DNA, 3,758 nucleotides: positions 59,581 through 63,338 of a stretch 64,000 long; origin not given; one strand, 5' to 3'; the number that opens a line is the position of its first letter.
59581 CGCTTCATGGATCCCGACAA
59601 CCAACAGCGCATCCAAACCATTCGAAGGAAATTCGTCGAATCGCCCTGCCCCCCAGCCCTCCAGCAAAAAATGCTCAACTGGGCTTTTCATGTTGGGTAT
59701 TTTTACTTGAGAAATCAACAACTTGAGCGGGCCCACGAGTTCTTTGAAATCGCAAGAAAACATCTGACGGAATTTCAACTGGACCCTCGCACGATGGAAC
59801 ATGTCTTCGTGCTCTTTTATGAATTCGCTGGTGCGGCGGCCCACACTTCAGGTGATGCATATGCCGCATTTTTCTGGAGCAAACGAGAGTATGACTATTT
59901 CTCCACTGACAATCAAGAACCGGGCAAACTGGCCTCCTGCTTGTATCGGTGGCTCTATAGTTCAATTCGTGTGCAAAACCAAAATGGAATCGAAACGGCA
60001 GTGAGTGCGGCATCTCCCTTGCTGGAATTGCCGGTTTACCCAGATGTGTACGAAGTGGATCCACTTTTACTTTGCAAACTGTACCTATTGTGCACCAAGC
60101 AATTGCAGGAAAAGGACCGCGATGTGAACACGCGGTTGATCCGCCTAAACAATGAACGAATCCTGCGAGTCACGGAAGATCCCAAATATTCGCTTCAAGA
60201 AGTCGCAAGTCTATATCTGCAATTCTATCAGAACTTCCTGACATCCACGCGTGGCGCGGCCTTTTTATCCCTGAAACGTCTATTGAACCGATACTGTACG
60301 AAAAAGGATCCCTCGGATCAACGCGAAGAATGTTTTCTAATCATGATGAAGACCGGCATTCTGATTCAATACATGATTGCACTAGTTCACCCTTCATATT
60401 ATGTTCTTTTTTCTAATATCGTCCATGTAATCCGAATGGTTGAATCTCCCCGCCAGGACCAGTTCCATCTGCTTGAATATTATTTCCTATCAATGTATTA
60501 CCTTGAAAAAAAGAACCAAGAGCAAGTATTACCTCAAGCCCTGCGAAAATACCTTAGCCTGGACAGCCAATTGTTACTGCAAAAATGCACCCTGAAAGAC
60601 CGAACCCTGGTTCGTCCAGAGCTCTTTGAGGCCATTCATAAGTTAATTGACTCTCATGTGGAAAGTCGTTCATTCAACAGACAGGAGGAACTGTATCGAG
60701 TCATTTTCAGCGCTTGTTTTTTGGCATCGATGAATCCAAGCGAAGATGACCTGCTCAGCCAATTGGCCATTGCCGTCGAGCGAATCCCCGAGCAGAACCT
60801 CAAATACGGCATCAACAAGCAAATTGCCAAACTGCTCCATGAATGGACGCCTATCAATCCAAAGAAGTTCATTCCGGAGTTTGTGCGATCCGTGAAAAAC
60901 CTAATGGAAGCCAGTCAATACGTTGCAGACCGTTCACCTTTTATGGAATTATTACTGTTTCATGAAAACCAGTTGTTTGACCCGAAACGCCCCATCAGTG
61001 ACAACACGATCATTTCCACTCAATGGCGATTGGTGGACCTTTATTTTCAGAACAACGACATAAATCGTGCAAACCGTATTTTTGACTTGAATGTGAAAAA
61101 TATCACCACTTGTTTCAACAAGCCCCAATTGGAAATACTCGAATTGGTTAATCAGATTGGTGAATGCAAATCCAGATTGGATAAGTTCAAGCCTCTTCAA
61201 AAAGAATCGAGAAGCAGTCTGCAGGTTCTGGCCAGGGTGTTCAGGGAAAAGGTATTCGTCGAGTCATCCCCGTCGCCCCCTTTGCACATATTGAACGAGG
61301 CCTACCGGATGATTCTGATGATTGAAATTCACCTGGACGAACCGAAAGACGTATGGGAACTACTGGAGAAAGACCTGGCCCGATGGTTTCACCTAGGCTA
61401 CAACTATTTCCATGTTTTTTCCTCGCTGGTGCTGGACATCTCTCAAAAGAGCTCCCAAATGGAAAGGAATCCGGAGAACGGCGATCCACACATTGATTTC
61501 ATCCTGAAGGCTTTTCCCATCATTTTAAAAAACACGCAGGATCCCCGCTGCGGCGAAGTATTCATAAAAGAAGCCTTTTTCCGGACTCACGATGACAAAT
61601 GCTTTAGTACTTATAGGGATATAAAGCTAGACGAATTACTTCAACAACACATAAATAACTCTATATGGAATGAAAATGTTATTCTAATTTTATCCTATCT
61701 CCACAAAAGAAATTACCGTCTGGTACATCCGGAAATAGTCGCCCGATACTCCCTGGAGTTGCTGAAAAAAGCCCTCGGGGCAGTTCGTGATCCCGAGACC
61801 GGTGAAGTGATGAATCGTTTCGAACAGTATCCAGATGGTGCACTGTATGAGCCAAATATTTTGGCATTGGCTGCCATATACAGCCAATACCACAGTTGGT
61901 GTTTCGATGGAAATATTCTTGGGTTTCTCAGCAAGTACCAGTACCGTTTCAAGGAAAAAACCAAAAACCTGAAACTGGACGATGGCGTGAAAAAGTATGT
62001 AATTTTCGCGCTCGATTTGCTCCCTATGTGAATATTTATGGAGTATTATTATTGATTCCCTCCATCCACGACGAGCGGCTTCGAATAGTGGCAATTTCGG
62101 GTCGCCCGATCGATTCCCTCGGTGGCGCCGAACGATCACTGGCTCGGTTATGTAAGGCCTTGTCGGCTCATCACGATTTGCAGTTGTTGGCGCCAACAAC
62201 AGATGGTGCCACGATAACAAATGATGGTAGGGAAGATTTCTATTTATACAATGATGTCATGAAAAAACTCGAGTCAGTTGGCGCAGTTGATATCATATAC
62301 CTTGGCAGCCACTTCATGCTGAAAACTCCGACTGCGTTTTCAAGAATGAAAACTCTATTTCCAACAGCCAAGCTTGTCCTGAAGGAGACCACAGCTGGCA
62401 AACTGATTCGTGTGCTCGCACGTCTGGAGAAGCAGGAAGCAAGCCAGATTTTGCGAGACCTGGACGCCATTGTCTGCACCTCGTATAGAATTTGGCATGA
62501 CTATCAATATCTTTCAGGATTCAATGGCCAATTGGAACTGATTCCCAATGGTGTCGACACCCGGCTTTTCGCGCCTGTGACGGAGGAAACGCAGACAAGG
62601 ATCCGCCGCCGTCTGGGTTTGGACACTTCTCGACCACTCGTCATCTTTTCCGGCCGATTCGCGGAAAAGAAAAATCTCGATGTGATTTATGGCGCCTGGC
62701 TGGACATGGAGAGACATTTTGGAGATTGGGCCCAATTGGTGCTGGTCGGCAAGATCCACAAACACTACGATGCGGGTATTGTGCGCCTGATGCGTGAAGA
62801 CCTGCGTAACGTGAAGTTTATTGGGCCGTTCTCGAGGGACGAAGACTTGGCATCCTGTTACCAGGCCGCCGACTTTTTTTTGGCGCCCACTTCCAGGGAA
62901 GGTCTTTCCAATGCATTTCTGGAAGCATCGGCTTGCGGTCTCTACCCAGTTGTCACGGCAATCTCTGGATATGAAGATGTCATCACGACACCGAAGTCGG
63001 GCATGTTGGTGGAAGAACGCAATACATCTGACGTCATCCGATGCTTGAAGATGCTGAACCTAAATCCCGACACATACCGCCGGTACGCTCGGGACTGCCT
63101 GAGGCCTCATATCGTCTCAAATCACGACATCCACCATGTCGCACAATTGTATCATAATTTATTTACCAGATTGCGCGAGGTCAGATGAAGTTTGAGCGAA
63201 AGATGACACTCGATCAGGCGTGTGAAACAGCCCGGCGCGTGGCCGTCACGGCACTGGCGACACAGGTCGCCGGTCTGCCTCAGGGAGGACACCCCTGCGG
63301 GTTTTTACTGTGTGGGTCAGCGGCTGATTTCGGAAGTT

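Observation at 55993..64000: Low-GC block of at least 8 kb at the window edge: 1346-aa orphan helical protein translationally coupled to a GT4 glycosyltransferase and a minimal nucleotidyltransferase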

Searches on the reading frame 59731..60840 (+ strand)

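Call 64: search_protein_families(library=pfam, proteins=[window:59731-60840:+], max_evalue=10)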
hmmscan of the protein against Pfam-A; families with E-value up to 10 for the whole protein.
window:59731-60840:+ (370 aa): 2 families
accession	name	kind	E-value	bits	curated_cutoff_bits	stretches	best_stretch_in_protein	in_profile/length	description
PF08631.16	SPO22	-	0.0057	16.6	27.5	1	16-205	25-205/274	Meiosis protein SPO22/ZIP4 like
PF18122.6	APC1_C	-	0.027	15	22.9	1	238-349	67-158/164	Anaphase-promoting complex sub unit 1 C-terminal domain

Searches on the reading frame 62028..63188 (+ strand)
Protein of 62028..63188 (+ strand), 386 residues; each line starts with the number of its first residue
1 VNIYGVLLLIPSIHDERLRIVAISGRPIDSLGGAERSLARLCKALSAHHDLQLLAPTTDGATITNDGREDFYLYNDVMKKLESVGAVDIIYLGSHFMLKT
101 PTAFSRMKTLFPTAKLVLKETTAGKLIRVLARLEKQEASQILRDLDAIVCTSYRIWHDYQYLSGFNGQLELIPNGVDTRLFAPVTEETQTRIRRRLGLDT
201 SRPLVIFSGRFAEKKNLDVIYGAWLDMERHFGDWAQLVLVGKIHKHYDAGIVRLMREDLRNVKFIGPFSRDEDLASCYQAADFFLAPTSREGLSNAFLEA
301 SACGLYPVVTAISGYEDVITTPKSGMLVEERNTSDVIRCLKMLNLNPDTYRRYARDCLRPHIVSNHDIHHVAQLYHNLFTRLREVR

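Call 5: search_protein_families(library=pfam, proteins=[window:62028-63188:+], max_evalue=0.1)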
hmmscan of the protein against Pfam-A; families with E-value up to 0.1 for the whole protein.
window:62028-63188:+ (386 aa): 5 families
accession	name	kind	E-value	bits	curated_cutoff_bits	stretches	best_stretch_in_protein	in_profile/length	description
PF00534.26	Glycos_transf_1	-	1.8e-22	80.1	26.4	1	189-353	2-165/172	Glycosyl transferases group 1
PF13692.12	Glyco_trans_1_4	-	5e-21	75.9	27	1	202-340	1-136/142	Glycosyl transferases group 1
PF13439.12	Glyco_transf_4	-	2.6e-08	34.5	28.5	1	32-179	2-169/170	Glycosyltransferase Family 4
PF13524.12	Glyco_trans_1_2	-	9.1e-07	29.4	25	1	239-374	19-141/144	Glycosyl transferase-like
PF20706.3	GT4-conflict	-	0.0011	18.5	26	1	182-323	178-324/385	Family 4 Glycosyltransferase in conflict systems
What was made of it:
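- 62052..63188 (+): GT4-family (GT-B fold, retaining-type) glycosyltransferase of 378 aa. An alternative GTG start at 62028 would overlap the giant's stop codon. Pfam Glycos_transf_1 E 1.8e-22 and Glyco_transf_4 E 2.6e-8 (call 5).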

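Call 6: search_protein_families(library=ncbifam, proteins=[window:62028-63188:+], max_evalue=0.1)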
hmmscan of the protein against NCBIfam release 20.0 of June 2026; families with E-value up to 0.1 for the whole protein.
window:62028-63188:+ (386 aa): 34 families (the best 25 are shown)
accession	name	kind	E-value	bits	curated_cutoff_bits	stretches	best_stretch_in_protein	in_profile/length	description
NF053787.1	GlcN_PG_synth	equivalog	3.4e-18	65.6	480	1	168-378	165-359/361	N-acetylglucosaminyl phosphatidylglycerol synthase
TIGR02149.1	glgA_Coryne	subfamily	4.3e-17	62.3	302.4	1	166-335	168-338/391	glycogen synthase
TIGR03088.1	stp2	hypoth_equivalog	5.9e-16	58.5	409.05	1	168-381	161-372/374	TIGR03088 family PEP-CTERM/XrtA system glycosyltransferase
TIGR03449.1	mycothiol_MshA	equivalog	3.5e-15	55.8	462.5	1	166-359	187-382/406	D-inositol-3-phosphate glycosyltransferase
TIGR03999.1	thiol_BshA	equivalog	3.4e-14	52.5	273.7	1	149-382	149-373/375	N-acetyl-alpha-D-glucosaminyl L-malate synthase BshA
TIGR04047.1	MSMEG_0565_glyc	hypoth_equivalog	7.6e-14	51.6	259.85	1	142-342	136-337/373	MSMEG_0565 family glycosyltransferase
NF041876.1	EPS_EpsE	equivalog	2.3e-13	50.1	400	1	259-372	274-386/389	exopolysaccharide biosynthesis GT4 family glycosyltransferase EpsE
TIGR02095.1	glgA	subfamily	1.3e-12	47.2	328.45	1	169-369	243-468/477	glycogen/starch synthase, ADP-glucose type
TIGR02472.1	sucr_P_syn_N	equivalog_domain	2.4e-12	46.5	576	1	132-359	174-419/439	sucrose-phosphate synthase, putative, glycosyltransferase domain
NF047684.1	TeichurnBiosyTuaC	equivalog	9.7e-12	44.5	550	1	146-381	166-388/391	teichuronic acid biosynthesis protein TuaC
TIGR04157.1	glyco_rSAM_CFB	subfamily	2.6e-11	43.2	400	1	134-334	159-354/406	TIGR04157 family glycosyltransferase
TIGR04063.1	stp3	hypoth_equivalog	1.1e-10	40.9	442.05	1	132-382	145-395/397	TIGR04063 family PEP-CTERM/XrtA system glycosyltransferase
NF053513.1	Gtran_IagA_BgsA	equivalog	1.2e-10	40.9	460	1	165-338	125-291/333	LTA glycolipid anchor biosynthesis glycosyltransferase, IagA/BgsA family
NF007640.0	PRK10307.1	subfamily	4.8e-10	38.9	276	1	130-301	157-322/411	WcaI family glycosyltransferase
NF038229.1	Glyco4_Geo_Pelo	equivalog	2.8e-09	36.5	400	1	132-378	97-336/338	GPMC system family 4 glycosyltransferase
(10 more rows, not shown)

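Call 7: search_protein_families(library=padloc, proteins=[window:62028-63188:+], max_evalue=0.1)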
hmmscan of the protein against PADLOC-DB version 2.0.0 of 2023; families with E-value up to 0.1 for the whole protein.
window:62028-63188:+ (386 aa): 0 families

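Call 8: search_protein_families(library=phrogs, proteins=[window:62028-63188:+], max_evalue=0.1)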
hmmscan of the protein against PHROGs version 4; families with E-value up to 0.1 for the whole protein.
window:62028-63188:+ (386 aa): 1 family
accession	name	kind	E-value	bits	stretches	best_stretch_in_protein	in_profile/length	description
phrog_2170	-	moron, auxiliary metabolic gene and host takeover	1.7e-17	64.6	1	139-345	122-322/374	glycosyltransferase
